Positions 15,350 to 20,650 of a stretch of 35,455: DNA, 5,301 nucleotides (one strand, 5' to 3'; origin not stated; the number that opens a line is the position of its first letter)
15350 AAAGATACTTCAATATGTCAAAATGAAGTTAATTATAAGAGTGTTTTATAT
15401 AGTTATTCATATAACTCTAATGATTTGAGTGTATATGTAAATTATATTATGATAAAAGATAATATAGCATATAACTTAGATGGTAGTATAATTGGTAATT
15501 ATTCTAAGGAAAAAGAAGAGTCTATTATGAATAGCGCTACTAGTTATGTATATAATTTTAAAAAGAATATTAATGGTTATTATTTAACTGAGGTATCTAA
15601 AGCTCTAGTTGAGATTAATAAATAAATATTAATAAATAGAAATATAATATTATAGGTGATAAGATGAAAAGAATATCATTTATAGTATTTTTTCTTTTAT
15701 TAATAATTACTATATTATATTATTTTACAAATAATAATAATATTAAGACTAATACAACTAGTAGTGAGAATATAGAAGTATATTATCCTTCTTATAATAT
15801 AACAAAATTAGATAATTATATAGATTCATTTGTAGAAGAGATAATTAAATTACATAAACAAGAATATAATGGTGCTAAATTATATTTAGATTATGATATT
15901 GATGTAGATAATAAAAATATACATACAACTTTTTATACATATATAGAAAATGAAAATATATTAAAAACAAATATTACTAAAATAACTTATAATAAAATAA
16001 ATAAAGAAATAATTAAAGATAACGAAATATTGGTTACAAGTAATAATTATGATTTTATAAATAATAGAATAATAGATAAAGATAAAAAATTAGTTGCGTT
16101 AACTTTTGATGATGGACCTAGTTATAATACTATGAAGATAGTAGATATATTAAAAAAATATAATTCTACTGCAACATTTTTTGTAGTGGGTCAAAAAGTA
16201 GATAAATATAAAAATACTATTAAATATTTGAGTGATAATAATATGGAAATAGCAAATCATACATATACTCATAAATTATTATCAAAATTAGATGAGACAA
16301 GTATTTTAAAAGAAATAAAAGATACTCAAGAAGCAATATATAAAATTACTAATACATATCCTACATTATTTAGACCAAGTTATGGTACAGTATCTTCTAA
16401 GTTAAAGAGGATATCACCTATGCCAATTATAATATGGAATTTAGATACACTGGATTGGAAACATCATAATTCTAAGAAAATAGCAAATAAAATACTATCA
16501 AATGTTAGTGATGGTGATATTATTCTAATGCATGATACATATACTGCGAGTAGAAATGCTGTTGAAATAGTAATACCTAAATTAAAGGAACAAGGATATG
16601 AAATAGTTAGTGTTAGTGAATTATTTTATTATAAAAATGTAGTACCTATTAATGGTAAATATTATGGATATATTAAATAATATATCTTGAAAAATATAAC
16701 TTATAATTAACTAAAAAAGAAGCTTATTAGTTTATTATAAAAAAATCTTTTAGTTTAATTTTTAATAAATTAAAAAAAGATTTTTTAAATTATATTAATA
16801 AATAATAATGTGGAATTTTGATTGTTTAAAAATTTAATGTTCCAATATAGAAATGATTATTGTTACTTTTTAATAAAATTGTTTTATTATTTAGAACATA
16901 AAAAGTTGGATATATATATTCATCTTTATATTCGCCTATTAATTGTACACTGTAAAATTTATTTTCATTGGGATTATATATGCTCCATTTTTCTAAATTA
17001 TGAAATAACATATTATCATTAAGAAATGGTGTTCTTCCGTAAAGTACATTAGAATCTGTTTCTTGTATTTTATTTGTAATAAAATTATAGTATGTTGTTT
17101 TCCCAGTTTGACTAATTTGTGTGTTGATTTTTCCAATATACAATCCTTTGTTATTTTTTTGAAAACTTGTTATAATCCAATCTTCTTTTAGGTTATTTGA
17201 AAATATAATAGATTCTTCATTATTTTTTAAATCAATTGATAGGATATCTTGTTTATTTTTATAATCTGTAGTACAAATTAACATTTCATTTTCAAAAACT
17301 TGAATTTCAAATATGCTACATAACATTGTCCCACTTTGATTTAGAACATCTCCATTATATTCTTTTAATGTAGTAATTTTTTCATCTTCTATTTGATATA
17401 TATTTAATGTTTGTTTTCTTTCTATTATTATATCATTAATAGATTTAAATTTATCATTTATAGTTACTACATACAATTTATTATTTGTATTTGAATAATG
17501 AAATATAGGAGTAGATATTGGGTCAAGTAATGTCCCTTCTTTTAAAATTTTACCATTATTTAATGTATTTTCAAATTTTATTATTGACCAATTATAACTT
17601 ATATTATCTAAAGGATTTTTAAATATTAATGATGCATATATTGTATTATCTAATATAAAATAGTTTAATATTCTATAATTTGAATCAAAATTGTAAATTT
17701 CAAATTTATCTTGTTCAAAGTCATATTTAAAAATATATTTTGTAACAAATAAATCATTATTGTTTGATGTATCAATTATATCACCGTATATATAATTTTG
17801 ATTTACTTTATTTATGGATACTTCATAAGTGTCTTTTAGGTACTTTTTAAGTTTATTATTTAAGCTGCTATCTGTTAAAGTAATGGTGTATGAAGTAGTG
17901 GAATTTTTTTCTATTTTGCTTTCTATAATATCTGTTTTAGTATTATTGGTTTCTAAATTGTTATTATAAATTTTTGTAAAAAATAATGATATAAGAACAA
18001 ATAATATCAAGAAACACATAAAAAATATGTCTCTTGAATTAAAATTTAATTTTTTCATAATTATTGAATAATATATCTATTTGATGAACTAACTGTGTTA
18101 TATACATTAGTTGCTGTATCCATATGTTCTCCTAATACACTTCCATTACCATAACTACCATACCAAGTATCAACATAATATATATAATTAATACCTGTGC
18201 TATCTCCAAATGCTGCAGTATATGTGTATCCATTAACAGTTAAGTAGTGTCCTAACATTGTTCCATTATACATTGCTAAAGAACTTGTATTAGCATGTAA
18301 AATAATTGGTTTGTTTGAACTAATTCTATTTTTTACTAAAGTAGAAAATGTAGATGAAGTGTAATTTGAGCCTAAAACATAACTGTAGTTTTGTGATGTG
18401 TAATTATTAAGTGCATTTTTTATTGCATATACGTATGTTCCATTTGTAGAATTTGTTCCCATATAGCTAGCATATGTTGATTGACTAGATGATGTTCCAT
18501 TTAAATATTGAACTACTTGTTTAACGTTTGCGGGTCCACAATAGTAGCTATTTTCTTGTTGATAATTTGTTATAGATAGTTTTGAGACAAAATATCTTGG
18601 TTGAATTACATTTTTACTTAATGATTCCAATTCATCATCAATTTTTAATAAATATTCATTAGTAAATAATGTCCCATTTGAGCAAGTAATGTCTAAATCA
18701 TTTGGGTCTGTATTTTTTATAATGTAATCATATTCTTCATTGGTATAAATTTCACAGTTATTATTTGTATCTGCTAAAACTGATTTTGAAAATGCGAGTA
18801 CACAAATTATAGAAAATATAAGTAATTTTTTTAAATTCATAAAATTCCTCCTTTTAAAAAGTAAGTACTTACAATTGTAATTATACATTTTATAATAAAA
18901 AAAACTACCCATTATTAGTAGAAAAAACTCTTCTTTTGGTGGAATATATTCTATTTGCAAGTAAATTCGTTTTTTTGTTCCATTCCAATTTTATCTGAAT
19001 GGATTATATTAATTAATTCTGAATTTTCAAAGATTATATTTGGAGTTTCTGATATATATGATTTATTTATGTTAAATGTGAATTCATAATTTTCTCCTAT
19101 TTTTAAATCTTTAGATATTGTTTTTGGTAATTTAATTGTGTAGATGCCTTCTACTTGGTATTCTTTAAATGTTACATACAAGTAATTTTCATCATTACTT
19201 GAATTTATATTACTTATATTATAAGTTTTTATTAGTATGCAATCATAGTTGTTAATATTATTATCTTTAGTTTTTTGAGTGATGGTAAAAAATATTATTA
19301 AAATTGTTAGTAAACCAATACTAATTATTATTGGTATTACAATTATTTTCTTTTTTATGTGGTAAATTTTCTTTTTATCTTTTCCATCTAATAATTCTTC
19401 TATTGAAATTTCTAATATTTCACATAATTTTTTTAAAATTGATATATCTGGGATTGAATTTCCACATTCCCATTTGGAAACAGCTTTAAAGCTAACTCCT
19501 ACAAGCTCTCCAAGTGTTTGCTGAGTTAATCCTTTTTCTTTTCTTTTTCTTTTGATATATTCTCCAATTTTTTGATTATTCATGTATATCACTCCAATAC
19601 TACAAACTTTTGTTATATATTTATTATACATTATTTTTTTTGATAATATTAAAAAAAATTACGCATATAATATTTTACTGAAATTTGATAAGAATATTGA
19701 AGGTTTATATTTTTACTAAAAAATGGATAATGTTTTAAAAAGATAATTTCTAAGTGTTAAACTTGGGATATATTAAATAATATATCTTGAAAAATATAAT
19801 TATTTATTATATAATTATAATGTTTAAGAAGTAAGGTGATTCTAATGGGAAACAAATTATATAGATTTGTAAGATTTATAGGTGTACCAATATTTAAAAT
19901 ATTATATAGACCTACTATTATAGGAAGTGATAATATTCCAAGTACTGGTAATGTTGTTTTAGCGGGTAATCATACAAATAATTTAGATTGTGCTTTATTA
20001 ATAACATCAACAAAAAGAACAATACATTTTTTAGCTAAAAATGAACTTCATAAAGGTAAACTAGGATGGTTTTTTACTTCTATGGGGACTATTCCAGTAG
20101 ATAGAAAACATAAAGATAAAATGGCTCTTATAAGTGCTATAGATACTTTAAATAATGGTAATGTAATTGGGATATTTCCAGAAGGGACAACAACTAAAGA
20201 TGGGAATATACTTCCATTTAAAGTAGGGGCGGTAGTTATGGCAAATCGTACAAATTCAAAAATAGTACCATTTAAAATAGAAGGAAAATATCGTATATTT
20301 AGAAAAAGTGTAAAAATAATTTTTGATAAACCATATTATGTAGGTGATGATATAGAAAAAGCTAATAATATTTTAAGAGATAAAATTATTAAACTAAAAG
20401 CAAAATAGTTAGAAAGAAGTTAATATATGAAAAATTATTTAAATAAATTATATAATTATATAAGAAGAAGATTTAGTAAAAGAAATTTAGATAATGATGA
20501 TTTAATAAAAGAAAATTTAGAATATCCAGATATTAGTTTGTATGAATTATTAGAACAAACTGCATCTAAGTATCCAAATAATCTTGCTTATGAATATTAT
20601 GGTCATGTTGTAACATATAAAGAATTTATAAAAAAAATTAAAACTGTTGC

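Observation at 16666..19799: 3.1-kb opposite-strand insertion flanked by perfect 34-bp direct repeats that duplicate a gene end and a promoter -35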

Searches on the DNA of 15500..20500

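Call 90: search_rna_families(source=window, start=15500, end=20500, threshold=gathering)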
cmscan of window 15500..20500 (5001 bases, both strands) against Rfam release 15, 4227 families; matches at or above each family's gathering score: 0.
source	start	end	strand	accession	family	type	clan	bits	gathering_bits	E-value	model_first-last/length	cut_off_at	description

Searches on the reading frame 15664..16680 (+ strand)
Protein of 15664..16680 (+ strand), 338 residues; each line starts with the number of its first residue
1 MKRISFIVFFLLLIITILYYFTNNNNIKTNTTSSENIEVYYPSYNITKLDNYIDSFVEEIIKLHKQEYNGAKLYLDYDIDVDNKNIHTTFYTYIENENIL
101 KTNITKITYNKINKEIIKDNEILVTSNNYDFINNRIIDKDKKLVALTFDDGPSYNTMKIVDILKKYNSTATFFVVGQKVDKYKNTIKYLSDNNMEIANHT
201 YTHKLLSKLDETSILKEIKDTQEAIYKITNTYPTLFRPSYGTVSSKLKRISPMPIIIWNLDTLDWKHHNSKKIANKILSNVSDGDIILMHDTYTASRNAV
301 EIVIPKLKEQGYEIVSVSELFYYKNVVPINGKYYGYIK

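Call 9: search_protein_families(library=pfam, proteins=[window:15664-16680:+], max_evalue=0.01)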
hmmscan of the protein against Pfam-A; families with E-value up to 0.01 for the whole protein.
window:15664-16680:+ (338 aa): 2 families
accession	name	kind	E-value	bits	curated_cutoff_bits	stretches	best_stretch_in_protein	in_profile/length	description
PF01522.26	Polysacc_deac_1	-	9.5e-35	119.7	23.1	1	138-248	3-113/124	Polysaccharide deacetylase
PF10096.14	DUF2334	-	0.0041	17.2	26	0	158-208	20-81/203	Uncharacterized protein conserved in bacteria (DUF2334)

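Call 10: search_protein_families(library=ncbifam, proteins=[window:15664-16680:+], max_evalue=0.01)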
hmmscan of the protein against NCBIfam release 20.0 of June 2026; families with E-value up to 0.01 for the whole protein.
window:15664-16680:+ (338 aa): 10 families
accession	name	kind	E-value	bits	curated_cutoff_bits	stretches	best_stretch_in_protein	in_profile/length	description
TIGR02764.1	spore_ybaN_pdaB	equivalog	8.5e-46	156.1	237.4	1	138-320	2-190/191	polysaccharide deacetylase family sporulation protein PdaB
NF045820.1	PgAcgDacpgdA_Strep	equivalog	8.5e-45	153.4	800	1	133-321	259-448/463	peptidoglycan-N-acetylglucosamine deacetylase PgdA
NF045821.1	PgAcgDacpgdA1_Bac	equivalog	7.2e-38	130.1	400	1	141-321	87-275/282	peptidoglycan-N-acetylglucosamine deacetylase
NF045822.1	PgAcgDacpgdA2_Bac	equivalog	3e-31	108.7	400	1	134-319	62-260/274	peptidoglycan-N-acetylglucosamine deacetylase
TIGR02873.1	spore_ylxY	hypoth_equivalog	3.1e-31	108.6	391.5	1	139-321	82-267/268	probable sporulation protein, polysaccharide deacetylase family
TIGR02884.1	spore_pdaA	equivalog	3.3e-31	108.7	298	1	114-320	13-223/224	delta-lactam-biosynthetic de-N-acetylase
TIGR04243.1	nodulat_NodB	equivalog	1.2e-29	103.2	240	1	143-300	3-165/197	chitooligosaccharide deacetylase NodB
TIGR03006.1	pepcterm_polyde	equivalog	7e-11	41.8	276.2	1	154-240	34-121/272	XrtA system polysaccharide deacetylase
NF050820.1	PolSacchBiosHfsH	equivalog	7.7e-06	25.8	400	1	139-250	31-150/249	oligosaccharide deacetylase HfsH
NF011177.0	PRK14582.1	equivalog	0.0024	16.2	923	1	141-215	106-179/671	poly-beta-1,6-N-acetyl-D-glucosamine N-deacetylase PgaB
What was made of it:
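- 15664..16680 (+): Left neighbour: polysaccharide (peptidoglycan-type) deacetylase. It is intact. Pfam Polysacc_deac_1 9.5e-35 (call 9) and NCBIfam PdaB/PgdA-like hits (call 10).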

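Call 11: find_encoding_contigs(protein=window:15664-16680:+, flank=10000, max_places=10)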
Protein window:15664-16680:+ (338 aa): 1 contig read that carries it; 1 place shown.
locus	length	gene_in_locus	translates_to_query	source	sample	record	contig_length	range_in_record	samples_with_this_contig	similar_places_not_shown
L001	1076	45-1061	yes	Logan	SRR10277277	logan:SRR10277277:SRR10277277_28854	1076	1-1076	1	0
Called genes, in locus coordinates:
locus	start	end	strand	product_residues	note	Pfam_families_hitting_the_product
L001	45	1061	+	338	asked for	PF01522:Polysacc_deac_1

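Call 26: find_homologous_proteins(query=window:15664-16680:+, max_evalue=1e-40)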
Query window:15664-16680:+ (338 aa): 2166 proteins with E <= 1e-40 among 8000 candidates; the best 120 are listed.
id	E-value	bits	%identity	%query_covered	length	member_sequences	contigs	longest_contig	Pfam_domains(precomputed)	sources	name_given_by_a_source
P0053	1.4e-212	723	100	100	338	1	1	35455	PF01522.27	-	-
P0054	8.3e-128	444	65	93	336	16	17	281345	PF01522.27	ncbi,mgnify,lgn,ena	mgnify:FL=1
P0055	1.0e-111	392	61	89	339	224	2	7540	PF01522.27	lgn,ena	-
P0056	3.1e-111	390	61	91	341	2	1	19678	PF03065.21,PF01522.27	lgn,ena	-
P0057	7.0e-109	382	58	89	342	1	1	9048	PF01522.27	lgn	-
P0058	3.8e-89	317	73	60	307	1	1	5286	PF01522.27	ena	-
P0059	1.4e-88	315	50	90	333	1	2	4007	PF01522.27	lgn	-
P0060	4.7e-88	314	51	90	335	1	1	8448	PF01522.27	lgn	-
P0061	1.2e-87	312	53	88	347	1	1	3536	PF01522.27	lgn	-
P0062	4.7e-87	310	49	95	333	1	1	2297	PF01522.27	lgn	-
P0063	6.1e-87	310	51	89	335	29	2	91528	PF01522.27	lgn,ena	-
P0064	1.0e-86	309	48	96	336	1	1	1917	PF01522.27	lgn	-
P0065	1.0e-86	309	54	88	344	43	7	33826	PF01522.27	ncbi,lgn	-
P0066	1.0e-86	309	49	99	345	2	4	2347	PF01522.27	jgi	-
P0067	1.6e-86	309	50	94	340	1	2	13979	PF01522.27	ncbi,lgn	-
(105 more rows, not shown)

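Call 27: find_encoding_contigs(protein=P0054, flank=6000, max_places=3)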
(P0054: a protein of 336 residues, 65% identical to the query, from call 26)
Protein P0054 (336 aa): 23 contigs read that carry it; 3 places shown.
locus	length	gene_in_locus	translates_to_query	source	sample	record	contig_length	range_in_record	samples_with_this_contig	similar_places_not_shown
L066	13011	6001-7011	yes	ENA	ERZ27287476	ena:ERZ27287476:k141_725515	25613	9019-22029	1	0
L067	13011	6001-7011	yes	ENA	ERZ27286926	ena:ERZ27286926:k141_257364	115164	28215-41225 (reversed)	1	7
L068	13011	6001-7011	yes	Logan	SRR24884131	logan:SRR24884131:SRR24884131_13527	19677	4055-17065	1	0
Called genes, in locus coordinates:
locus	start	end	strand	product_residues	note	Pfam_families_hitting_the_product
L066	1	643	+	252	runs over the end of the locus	PF00106:adh_short, PF08659:KR (faint), PF13561:adh_short_C2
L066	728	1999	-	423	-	PF06245:DUF1015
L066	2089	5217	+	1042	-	-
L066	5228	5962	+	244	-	-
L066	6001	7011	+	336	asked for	PF01522:Polysacc_deac_1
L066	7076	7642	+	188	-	PF01553:Acyltransferase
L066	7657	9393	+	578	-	PF00501:AMP-binding, PF13193:AMP-binding_C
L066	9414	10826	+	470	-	PF01066:CDP-OH_P_transf, PF01553:Acyltransferase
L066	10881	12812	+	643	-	PF12019:GspH (faint)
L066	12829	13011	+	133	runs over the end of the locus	-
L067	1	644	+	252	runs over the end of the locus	PF00106:adh_short, PF08659:KR (faint), PF13561:adh_short_C2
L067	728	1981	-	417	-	PF06245:DUF1015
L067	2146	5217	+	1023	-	-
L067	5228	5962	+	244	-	-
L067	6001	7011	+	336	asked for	PF01522:Polysacc_deac_1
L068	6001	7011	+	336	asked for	PF01522:Polysacc_deac_1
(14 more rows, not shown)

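Call 71: find_encoding_contigs(protein=P0057, flank=5000, max_places=3)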
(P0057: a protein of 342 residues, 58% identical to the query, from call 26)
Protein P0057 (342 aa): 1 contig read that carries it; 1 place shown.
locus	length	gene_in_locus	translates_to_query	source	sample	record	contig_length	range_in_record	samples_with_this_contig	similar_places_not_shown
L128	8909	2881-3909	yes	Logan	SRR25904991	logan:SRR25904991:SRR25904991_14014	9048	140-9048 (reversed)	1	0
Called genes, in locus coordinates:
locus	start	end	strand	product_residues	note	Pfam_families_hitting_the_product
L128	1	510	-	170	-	?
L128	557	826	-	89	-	PF01649:Ribosomal_S20p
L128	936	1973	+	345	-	PF03418:Peptidase_A25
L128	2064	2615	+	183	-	-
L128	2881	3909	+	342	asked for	PF01522:Polysacc_deac_1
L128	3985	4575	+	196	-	PF01553:Acyltransferase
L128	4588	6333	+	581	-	PF00501:AMP-binding, PF13193:AMP-binding_C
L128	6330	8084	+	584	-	PF00501:AMP-binding, PF13193:AMP-binding_C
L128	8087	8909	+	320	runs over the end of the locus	?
